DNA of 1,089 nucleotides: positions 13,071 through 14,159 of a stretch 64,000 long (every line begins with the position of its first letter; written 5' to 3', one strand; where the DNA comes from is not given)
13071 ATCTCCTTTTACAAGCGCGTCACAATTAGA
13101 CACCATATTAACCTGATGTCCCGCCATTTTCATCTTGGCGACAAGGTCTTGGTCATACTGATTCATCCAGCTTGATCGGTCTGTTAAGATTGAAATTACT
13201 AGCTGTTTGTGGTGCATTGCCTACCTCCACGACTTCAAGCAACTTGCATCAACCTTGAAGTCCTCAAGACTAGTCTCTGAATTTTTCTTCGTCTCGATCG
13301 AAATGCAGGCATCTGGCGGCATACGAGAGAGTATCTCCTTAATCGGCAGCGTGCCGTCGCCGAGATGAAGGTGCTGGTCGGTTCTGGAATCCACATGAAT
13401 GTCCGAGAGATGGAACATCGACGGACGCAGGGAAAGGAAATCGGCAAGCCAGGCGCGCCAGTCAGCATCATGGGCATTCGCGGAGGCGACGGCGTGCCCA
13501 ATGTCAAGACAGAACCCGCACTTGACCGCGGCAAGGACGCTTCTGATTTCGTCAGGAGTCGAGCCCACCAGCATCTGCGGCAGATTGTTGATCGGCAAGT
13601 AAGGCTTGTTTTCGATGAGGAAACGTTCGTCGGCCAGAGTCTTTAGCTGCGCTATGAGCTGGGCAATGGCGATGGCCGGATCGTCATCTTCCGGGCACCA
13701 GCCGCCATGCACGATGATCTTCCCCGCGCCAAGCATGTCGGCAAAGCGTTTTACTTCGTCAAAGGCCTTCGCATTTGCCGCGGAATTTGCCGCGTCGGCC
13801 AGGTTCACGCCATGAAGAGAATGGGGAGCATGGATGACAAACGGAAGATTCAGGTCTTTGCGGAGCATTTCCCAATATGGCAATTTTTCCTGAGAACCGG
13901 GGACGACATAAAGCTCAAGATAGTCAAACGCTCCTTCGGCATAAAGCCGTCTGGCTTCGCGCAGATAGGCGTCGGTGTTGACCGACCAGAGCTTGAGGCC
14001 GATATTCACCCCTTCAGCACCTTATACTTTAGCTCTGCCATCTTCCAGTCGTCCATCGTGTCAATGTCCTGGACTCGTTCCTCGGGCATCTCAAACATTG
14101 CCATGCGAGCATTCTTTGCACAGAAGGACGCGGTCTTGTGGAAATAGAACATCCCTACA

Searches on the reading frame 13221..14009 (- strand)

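Call 58: search_protein_families(library=pfam, proteins=[window:13221-14009:-], max_evalue=0.001)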
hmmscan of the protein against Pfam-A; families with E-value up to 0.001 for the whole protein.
window:13221-14009:- (262 aa): 1 family
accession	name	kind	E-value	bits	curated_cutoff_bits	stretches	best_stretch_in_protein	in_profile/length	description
PF01261.30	AP_endonuc_2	-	2.5e-18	67.1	31.1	1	28-249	9-237/249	Xylose isomerase-like TIM barrel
